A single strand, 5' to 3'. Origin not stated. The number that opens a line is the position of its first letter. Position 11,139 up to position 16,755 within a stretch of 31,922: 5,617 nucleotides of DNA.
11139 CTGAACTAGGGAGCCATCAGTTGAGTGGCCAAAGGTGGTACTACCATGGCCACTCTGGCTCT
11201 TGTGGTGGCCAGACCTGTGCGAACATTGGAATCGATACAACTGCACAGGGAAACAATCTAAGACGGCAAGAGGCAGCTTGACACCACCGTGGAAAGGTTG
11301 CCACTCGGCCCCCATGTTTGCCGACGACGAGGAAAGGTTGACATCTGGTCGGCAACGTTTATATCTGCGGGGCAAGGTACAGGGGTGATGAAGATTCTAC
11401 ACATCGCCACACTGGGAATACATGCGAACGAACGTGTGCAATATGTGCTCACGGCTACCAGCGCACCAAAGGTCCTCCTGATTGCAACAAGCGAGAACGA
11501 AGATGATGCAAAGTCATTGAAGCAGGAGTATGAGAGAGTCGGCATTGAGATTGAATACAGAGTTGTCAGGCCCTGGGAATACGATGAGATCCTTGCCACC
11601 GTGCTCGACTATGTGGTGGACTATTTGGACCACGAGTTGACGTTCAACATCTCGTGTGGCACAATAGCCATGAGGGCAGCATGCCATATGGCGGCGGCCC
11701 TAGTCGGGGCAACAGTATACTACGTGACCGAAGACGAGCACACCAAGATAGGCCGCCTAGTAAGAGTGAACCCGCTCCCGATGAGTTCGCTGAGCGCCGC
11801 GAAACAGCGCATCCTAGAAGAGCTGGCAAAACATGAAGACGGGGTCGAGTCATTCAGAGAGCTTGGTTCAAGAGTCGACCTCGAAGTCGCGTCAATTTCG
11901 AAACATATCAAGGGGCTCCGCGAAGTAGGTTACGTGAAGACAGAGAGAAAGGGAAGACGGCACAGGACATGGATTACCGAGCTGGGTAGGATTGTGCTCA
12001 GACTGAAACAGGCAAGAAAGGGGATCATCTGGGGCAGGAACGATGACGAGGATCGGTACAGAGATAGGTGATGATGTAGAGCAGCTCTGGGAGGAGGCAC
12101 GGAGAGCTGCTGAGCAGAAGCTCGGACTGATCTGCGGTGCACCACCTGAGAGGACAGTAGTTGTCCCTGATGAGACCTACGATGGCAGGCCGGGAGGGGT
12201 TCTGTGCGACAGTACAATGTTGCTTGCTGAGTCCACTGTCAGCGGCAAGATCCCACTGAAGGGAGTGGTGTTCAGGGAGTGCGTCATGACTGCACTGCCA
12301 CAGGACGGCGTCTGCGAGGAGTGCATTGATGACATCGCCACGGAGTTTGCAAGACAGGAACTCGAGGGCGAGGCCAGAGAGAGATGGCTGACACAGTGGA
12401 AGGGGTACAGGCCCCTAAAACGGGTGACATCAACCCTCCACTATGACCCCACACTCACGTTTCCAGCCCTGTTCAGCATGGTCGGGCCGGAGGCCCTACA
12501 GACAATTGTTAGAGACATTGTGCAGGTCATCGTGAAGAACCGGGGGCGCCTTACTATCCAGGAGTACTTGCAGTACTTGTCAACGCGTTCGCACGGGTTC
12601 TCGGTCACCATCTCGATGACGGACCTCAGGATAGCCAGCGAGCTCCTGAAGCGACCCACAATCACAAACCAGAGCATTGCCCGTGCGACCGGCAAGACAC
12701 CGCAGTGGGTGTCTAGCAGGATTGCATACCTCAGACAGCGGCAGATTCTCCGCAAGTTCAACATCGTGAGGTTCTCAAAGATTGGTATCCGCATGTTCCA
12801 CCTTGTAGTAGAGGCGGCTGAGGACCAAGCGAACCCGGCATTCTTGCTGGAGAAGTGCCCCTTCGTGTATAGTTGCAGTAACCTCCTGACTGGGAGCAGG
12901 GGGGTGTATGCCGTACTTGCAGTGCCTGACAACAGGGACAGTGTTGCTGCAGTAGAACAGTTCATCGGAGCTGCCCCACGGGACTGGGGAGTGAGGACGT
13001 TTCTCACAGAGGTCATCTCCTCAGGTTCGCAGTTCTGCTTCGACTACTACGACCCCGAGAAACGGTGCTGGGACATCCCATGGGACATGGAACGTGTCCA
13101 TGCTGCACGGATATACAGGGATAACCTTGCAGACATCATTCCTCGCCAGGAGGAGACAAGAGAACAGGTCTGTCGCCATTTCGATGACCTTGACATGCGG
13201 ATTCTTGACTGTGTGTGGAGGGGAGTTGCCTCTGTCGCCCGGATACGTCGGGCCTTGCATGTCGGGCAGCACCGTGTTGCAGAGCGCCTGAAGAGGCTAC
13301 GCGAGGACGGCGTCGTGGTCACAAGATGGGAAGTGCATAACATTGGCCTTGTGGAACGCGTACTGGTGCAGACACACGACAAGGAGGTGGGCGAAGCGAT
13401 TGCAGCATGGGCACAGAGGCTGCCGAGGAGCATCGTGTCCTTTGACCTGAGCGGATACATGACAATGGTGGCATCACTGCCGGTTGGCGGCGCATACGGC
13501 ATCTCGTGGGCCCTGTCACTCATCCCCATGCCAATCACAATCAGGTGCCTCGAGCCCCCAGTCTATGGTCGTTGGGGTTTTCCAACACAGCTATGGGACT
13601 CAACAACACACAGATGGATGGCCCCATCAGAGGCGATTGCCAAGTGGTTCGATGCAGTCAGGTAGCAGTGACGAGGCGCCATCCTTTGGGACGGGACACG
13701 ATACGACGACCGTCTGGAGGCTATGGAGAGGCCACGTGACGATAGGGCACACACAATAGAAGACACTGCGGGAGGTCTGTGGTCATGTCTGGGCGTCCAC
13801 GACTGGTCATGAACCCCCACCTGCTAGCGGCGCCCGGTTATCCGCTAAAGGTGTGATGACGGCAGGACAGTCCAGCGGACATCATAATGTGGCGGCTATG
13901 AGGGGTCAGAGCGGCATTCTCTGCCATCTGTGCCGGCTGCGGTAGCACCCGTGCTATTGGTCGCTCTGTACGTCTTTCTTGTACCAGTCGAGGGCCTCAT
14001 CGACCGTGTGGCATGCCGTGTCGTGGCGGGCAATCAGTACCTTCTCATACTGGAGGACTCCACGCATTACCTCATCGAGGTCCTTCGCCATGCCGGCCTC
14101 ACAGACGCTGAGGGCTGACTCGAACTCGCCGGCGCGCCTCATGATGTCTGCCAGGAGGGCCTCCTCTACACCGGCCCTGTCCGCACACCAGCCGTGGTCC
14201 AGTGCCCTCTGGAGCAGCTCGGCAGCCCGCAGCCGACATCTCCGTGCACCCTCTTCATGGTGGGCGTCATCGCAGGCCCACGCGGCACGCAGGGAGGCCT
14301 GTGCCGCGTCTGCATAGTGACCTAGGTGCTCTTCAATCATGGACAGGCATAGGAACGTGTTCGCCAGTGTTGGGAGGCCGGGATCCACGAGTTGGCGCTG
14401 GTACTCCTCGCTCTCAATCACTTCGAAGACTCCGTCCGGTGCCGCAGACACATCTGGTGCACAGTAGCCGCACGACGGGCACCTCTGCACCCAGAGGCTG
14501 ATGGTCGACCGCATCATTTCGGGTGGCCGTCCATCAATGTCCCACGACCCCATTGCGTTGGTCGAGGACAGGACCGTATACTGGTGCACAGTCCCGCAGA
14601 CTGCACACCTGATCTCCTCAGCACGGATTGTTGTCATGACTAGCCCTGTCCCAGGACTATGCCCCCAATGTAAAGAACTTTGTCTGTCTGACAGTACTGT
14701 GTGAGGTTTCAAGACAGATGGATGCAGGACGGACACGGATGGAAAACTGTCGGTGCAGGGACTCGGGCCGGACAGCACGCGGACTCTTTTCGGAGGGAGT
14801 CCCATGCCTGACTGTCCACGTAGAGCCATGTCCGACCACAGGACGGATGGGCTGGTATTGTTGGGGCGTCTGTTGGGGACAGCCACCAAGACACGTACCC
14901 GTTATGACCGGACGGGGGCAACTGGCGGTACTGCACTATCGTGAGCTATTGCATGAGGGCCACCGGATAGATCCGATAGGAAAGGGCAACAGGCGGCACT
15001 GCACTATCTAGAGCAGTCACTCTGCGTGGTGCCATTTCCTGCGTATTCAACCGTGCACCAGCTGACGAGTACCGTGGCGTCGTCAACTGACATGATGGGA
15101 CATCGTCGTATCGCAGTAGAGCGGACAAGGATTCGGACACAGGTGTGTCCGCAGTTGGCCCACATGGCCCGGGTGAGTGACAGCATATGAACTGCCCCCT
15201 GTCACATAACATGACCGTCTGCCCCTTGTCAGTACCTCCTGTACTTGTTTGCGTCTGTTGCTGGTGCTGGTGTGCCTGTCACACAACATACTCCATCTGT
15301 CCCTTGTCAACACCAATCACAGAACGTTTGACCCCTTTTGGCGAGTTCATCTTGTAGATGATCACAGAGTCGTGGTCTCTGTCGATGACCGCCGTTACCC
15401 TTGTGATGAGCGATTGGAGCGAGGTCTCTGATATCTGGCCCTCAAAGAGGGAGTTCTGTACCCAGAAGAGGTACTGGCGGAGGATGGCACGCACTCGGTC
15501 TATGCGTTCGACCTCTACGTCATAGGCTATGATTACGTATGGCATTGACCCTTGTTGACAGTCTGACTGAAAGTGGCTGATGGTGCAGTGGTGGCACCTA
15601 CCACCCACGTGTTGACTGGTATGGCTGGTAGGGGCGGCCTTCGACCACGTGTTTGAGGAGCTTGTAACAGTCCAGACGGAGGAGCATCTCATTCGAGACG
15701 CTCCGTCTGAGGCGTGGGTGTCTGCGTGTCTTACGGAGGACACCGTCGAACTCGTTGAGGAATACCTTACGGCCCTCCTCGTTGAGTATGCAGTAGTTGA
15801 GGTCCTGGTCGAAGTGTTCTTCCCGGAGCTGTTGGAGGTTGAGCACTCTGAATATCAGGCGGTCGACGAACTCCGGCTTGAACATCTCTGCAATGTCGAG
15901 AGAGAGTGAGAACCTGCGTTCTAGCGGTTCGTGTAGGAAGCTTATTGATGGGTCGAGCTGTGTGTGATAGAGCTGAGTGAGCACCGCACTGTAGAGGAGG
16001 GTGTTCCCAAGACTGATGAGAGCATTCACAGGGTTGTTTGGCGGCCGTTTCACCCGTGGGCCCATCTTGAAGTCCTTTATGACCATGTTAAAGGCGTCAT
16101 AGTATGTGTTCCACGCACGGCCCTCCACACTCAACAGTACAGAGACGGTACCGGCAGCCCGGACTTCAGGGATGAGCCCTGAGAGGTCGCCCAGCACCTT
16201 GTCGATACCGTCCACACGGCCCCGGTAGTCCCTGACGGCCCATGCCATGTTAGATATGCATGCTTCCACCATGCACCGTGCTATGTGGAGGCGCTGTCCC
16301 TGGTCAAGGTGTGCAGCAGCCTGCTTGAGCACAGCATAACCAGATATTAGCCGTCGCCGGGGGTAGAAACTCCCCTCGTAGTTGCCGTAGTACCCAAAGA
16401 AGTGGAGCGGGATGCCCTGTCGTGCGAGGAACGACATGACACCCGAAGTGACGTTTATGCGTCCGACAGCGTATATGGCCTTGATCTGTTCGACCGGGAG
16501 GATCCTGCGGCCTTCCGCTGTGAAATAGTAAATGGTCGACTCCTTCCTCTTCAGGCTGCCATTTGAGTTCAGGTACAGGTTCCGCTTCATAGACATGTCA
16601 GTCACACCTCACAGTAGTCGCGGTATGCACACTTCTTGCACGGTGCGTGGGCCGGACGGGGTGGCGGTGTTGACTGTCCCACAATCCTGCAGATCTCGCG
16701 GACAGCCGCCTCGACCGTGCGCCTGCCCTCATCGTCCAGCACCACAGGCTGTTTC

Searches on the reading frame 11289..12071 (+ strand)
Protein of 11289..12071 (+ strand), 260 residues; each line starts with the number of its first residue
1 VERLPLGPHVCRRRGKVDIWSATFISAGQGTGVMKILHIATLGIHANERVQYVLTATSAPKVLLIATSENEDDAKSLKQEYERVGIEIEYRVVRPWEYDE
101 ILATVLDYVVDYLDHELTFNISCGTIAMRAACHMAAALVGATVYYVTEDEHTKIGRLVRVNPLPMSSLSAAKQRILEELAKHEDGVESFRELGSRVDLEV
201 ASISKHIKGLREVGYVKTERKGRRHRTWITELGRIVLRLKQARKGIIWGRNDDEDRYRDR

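Call 4: search_protein_families(library=pfam, proteins=[window:11289-12071:+], max_evalue=0.01)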
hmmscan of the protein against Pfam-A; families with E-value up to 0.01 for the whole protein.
window:11289-12071:+ (260 aa): 11 families
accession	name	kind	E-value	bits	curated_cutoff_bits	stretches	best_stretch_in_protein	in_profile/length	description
PF19810.5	HFX_2341_N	-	3.7e-08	34.3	30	1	37-150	2-119/120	HFX_2341-like, N-terminal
PF22665.2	DUF6293_C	-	1.2e-06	29.4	27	1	204-239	65-100/101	DUF6293 C-terminal winged helix domain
PF25212.1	HVO_A0114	-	6.9e-05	23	27.6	1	167-227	19-77/84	HVO_A0114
PF12802.13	MarR_2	-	0.0002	21.9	27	1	174-222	9-56/61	MarR family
PF13463.12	HTH_27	-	0.00098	19.8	22.2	1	175-229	8-64/68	Winged helix DNA-binding domain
PF13412.12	HTH_24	-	0.0019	18.1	21.9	1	172-217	5-48/48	Winged helix-turn-helix DNA-binding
PF13601.12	HTH_34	-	0.0027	18.2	27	1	188-230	16-62/80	Winged helix DNA-binding domain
PF23400.1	CARF_Card1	-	0.003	18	24.6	1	58-152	26-125/146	Card1 CARF domain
PF12840.13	HTH_20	-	0.0057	17.1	27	0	173-214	7-46/51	Helix-turn-helix domain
PF01022.26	HTH_5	-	0.0059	16.9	22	1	174-217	6-46/47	Bacterial regulatory protein, arsR family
PF20024.5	DUF6432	-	0.0083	16.8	29.6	0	174-226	16-68/97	Family of unknown function (DUF6432)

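Call 8: search_protein_families(library=ncbifam, proteins=[window:11289-12071:+], max_evalue=0.01)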
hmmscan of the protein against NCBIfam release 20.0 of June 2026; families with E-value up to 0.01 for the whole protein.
window:11289-12071:+ (260 aa): 7 families
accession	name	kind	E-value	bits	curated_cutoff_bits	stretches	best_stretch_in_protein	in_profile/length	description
TIGR01884.1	cas_HTH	subfamily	4.1e-14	52.5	60.2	1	39-233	3-202/202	CRISPR-associated CARF protein Csa3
NF033788.1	HTH_metalloreg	subfamily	1.3e-06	28.1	55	1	173-225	14-64/77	metalloregulator ArsR/SmtB family transcription factor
NF041413.1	ArsR_Rv2640c_fam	equivalog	0.00025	21.4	155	1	172-223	44-95/118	Rv2640c family ArsR-like transcriptional regulator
NF047906.1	CdPbTransRegCmtR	equivalog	0.00043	20.2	150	1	184-229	32-77/104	Cd(II)/Pb(II)-sensing metalloregulatory transcriptional regulator CmtR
NF033789.1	repress_SdpR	subfamily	0.0017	18.2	100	1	173-223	11-58/79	autorepressor SdpR family transcription factor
NF041396.1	TranRegLrp_Halo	equivalog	0.0056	16.6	190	0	183-217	16-50/149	HTH-type transcriptional regulator Lrp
NF053606.1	Sta1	subfamily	0.0089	16.1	80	0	168-223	18-71/100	Sta1 family transcriptional regulator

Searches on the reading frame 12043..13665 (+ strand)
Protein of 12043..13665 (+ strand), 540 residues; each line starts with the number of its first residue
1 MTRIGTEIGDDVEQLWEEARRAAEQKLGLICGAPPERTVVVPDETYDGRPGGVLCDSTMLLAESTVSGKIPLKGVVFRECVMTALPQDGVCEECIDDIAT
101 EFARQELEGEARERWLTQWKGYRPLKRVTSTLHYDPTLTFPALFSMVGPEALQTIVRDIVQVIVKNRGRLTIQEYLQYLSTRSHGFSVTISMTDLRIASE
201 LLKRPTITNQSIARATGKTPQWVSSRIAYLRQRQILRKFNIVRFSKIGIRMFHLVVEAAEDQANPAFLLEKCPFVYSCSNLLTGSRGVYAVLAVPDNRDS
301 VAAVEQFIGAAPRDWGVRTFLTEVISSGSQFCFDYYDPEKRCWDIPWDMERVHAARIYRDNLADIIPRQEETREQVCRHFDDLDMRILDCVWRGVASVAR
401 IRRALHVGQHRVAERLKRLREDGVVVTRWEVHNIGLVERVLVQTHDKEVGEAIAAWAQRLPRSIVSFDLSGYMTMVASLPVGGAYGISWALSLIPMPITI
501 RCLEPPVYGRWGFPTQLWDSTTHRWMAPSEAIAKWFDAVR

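Call 4: search_protein_families(library=pfam, proteins=[window:12043-13665:+], max_evalue=0.01)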
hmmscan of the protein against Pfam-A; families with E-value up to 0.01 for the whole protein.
window:12043-13665:+ (540 aa): 3 families
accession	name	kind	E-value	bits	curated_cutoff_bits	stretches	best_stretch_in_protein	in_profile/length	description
PF13412.12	HTH_24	-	7e-08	32.4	21.9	1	193-228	4-39/48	Winged helix-turn-helix DNA-binding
PF13404.12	HTH_AsnC-type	-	6.9e-07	29.4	27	1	193-230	4-41/42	AsnC-type helix-turn-helix domain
PF12802.13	MarR_2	-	0.0017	18.9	27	0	396-427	21-52/61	MarR family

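Call 8: search_protein_families(library=ncbifam, proteins=[window:12043-13665:+], max_evalue=0.01)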
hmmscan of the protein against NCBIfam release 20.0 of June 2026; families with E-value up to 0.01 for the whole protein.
window:12043-13665:+ (540 aa): 2 families
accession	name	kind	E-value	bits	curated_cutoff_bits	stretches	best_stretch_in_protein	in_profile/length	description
NF033788.1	HTH_metalloreg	subfamily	4e-05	23.3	55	1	385-429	14-59/77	metalloregulator ArsR/SmtB family transcription factor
TIGR01884.1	cas_HTH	subfamily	0.0047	16.3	60.2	0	167-237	115-187/202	CRISPR-associated CARF protein Csa3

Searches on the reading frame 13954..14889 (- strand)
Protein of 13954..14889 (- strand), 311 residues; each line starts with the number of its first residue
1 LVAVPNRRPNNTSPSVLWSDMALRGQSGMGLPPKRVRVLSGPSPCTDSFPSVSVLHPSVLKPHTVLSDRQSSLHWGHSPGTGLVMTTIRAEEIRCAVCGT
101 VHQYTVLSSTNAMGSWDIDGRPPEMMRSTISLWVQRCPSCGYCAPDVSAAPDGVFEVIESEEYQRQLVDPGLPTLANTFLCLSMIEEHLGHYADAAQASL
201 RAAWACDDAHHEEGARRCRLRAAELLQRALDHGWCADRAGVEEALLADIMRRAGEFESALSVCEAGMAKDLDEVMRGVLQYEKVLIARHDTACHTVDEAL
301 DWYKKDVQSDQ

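Call 4: search_protein_families(library=pfam, proteins=[window:13954-14889:-], max_evalue=0.01)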
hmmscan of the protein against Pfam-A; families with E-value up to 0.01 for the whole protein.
window:13954-14889:- (311 aa): 1 family
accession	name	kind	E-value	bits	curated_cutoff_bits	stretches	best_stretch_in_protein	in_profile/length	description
PF09986.15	DUF2225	-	0.0015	18.7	21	0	90-233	3-155/214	Uncharacterized protein conserved in bacteria (DUF2225)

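Call 8: search_protein_families(library=ncbifam, proteins=[window:13954-14889:-], max_evalue=0.01)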
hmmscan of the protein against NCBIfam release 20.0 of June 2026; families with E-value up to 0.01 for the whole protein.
window:13954-14889:- (311 aa): 0 families

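Call 63: search_protein_families(library=pfam, proteins=[window:13954-14889:-], max_evalue=0.1)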
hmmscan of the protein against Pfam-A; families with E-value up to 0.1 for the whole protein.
window:13954-14889:- (311 aa): 2 families
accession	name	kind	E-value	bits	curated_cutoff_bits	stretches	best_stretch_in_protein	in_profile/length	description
PF09986.15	DUF2225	-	0.0015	18.7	21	1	90-233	3-155/214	Uncharacterized protein conserved in bacteria (DUF2225)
PF12688.13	TPR_5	-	0.08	13.6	24.2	0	221-283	19-81/119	Tetratrico peptide repeat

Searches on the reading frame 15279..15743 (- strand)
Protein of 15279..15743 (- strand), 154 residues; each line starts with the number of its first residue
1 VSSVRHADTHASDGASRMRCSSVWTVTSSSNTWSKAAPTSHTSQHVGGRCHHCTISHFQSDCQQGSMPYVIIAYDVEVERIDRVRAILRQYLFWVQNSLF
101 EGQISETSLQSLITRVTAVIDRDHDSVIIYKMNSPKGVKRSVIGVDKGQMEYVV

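Call 4: search_protein_families(library=pfam, proteins=[window:15279-15743:-], max_evalue=0.01)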
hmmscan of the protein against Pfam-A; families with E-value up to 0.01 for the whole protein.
window:15279-15743:- (154 aa): 1 family
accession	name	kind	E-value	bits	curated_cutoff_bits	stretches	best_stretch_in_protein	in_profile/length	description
PF09827.14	CRISPR_Cas2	-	1.5e-18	67.2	23.8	1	69-134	2-68/74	CRISPR associated protein Cas2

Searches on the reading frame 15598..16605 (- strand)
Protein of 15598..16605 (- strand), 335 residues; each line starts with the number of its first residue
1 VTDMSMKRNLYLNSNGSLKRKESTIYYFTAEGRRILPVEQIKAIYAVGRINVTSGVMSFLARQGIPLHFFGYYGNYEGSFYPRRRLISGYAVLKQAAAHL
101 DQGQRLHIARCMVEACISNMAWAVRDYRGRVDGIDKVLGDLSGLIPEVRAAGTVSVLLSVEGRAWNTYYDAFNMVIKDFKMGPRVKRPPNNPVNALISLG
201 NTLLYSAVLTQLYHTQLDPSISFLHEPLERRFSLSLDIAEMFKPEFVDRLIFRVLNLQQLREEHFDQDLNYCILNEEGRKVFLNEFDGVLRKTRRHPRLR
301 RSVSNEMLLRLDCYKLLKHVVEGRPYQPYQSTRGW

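Call 4: search_protein_families(library=pfam, proteins=[window:15598-16605:-], max_evalue=0.01)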
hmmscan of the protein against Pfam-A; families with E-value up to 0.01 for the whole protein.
window:15598-16605:- (335 aa): 1 family
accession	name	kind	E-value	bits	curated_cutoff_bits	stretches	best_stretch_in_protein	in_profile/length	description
PF01867.21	Cas_Cas1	-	1.5e-81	274.1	22.3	1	10-287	1-282/283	CRISPR associated protein Cas1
